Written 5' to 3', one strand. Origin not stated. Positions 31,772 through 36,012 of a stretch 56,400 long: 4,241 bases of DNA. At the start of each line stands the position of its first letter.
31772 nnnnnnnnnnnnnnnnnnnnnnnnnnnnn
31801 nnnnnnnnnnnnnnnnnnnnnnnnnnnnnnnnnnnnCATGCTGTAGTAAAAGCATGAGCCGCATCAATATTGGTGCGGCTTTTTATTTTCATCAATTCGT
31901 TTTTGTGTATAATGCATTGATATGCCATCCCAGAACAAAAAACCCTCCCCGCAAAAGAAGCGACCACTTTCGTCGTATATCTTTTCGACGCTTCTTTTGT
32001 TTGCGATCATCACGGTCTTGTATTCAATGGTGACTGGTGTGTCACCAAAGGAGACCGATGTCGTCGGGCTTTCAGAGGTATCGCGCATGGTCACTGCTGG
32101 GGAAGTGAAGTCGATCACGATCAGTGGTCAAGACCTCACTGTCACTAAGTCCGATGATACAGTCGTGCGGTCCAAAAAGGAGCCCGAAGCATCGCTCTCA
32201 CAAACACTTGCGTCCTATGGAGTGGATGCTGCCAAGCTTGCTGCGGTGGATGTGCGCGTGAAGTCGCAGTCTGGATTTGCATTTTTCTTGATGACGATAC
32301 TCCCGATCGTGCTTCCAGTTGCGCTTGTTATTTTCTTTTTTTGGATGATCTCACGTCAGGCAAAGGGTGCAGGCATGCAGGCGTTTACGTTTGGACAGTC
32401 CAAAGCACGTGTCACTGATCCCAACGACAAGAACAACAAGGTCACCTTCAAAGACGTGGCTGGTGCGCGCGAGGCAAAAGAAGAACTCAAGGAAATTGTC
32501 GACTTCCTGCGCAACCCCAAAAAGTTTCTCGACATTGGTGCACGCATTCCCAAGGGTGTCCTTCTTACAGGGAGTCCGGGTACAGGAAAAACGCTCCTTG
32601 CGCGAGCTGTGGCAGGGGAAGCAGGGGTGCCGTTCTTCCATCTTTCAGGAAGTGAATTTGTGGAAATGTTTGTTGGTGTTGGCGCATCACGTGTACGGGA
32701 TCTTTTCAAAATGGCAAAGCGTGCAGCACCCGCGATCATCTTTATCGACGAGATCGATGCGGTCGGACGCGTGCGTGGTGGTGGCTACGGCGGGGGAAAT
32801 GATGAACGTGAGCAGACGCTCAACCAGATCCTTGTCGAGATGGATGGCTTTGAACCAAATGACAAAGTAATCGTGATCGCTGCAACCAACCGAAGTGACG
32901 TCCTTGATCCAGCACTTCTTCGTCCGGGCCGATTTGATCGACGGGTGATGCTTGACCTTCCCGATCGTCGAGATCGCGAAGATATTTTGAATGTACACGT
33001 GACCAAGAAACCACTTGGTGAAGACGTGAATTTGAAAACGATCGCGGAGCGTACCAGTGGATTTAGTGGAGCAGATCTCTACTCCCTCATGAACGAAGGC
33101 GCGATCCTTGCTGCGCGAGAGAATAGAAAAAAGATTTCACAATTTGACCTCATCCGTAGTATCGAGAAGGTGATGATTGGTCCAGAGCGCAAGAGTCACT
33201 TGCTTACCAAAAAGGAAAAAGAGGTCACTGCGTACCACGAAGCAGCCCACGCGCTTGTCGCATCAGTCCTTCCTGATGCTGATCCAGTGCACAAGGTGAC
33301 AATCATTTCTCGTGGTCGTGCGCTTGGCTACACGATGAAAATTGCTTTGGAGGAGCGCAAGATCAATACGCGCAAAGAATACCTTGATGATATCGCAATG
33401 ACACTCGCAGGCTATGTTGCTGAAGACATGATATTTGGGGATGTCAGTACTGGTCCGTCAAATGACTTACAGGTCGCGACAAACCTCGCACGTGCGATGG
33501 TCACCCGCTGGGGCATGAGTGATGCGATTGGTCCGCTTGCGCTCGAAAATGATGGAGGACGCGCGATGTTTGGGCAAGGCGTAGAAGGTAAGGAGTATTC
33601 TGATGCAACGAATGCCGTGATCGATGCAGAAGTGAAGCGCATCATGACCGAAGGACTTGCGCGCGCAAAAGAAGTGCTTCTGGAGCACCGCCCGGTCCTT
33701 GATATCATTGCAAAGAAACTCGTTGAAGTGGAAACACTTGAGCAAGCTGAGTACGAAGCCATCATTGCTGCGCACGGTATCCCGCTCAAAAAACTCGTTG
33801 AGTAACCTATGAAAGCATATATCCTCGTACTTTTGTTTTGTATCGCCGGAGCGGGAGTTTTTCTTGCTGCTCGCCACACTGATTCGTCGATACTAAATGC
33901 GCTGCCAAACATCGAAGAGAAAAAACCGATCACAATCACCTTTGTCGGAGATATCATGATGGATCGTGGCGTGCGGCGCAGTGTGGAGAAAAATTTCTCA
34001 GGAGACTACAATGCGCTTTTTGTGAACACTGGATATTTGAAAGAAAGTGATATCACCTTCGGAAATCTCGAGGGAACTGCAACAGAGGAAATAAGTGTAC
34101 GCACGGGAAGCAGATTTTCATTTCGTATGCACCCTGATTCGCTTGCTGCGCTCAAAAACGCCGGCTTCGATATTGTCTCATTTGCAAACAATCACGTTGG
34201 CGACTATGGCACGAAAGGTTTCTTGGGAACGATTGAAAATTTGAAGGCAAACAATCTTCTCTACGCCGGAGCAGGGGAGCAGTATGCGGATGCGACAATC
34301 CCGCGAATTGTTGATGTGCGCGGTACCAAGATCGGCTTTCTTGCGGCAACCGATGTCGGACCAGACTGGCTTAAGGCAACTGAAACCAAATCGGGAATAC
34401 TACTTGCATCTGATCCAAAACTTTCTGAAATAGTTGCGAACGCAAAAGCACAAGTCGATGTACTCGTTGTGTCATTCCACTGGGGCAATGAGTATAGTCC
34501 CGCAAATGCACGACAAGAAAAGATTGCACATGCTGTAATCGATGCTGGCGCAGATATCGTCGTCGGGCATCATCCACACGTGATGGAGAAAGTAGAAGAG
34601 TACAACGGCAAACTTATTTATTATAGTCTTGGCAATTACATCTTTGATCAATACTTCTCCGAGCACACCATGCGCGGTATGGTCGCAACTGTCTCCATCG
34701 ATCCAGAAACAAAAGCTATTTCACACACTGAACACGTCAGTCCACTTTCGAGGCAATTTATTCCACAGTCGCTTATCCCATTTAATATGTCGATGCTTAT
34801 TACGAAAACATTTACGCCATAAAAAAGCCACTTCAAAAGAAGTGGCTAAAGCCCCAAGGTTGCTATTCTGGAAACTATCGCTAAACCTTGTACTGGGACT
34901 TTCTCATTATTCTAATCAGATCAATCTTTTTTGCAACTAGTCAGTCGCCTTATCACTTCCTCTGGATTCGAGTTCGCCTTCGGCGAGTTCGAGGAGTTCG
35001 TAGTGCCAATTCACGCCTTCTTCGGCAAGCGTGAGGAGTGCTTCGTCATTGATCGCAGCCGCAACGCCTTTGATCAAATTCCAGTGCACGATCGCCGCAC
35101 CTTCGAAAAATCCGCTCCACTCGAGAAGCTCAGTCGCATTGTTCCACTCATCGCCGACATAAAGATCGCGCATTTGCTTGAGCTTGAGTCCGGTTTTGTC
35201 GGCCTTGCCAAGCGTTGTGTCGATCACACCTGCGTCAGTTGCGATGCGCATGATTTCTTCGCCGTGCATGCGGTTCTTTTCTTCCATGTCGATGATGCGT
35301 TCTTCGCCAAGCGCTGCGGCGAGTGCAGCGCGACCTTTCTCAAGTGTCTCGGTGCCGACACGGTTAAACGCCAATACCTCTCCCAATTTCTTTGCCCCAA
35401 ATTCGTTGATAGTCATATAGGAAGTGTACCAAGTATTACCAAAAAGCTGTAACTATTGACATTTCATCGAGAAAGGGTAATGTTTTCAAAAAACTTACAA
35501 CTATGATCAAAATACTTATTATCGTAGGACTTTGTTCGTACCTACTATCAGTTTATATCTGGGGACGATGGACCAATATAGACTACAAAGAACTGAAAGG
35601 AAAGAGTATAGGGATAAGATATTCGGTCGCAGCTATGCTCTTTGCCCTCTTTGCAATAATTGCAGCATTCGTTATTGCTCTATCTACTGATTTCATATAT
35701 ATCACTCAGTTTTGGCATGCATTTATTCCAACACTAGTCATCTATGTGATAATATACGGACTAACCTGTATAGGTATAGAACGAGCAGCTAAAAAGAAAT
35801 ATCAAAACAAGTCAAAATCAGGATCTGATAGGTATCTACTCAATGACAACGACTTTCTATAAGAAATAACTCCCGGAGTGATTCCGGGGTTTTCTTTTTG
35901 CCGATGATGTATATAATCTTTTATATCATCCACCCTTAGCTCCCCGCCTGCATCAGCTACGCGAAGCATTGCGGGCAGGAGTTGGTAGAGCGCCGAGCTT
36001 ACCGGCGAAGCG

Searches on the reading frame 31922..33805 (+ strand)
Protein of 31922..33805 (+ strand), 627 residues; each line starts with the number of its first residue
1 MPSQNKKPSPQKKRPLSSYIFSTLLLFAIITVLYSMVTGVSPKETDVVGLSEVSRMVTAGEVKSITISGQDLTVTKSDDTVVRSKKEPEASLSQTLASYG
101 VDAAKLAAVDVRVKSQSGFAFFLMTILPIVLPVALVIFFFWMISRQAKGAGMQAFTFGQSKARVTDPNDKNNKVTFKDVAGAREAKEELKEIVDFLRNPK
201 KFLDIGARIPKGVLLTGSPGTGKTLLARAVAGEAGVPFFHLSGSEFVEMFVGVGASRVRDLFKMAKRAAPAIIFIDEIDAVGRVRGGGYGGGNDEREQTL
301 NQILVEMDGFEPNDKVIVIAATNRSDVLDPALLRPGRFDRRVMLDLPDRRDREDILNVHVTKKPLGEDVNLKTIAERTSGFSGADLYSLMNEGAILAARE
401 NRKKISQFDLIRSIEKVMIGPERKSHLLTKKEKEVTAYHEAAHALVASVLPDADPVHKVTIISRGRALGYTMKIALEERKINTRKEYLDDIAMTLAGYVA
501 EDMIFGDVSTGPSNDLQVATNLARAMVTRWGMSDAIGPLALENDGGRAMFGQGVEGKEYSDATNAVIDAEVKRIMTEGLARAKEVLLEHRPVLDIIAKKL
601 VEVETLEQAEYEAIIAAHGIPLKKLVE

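Call 8: search_protein_families(library=pfam, proteins=[window:31922-33805:+], max_evalue=0.001)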
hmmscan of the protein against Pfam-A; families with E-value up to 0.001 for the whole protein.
window:31922-33805:+ (627 aa): 9 families
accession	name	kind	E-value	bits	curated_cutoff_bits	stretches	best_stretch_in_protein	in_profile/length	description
PF01434.24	Peptidase_M41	-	1.1e-60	205.2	29.9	1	427-613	2-190/191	Peptidase family M41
PF00004.35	AAA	-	3.1e-44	151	21.2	1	213-345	1-130/131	ATPase family associated with various cellular activities (AAA)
PF17862.7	AAA_lid_3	-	2.5e-12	46.6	27.2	1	368-407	1-40/45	AAA+ lid domain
PF06068.19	TIP49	-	2e-05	24.4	23.8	1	180-247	27-89/347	TIP49 P-loop domain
PF06480.20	FtsH_ext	-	5.2e-05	23.8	25.5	1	20-102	2-97/103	FtsH Extracellular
PF23902.1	AAA_lid_PRS2_C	-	6.3e-05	23.5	34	1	351-418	3-71/73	PRS2 AAA+ lid C-terminal domain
PF20720.3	nSTAND3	-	0.0002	21.5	27.2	1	213-360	20-153/155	Novel STAND NTPase 3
PF05496.18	RuvB_N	-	0.00034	20.9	27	0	176-280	6-95/159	Holliday junction DNA helicase RuvB P-loop domain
PF07728.20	AAA_5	-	0.00049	20.5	22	0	212-332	1-135/139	AAA domain (dynein-related subfamily)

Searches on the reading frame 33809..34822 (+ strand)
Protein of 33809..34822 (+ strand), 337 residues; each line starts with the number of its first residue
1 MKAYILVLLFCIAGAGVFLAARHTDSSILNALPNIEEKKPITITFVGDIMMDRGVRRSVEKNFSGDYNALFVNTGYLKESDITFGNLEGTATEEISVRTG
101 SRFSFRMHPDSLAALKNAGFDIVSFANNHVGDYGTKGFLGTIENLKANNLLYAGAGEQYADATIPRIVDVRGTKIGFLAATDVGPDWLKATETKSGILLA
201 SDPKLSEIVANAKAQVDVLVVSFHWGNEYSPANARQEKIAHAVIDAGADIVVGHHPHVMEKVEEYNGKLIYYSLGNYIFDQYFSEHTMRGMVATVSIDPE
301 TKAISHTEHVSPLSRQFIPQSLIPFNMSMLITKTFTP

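Call 8: search_protein_families(library=pfam, proteins=[window:33809-34822:+], max_evalue=0.001)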
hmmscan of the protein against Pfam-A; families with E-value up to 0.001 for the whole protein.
window:33809-34822:+ (337 aa): 1 family
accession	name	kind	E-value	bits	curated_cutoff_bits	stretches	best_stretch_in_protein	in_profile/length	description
PF09587.15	PGA_cap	-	6.8e-74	249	27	1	42-281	1-255/255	Bacterial capsule synthesis protein PGA_cap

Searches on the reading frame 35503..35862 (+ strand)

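Call 71: search_protein_families(library=pfam, proteins=[window:35503-35862:+], max_evalue=0.001)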
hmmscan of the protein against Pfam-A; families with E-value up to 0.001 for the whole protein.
window:35503-35862:+ (119 aa): 2 families
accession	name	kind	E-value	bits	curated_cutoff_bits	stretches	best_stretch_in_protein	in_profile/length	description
PF07332.16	Phage_holin_3_6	-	0.0003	21.2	28.4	1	39-99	38-98/116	Putative Actinobacterial Holin-X, holin superfamily III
PF19554.4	DUF6077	-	0.00068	19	27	1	6-97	5-100/354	Family of unknown function (DUF6077)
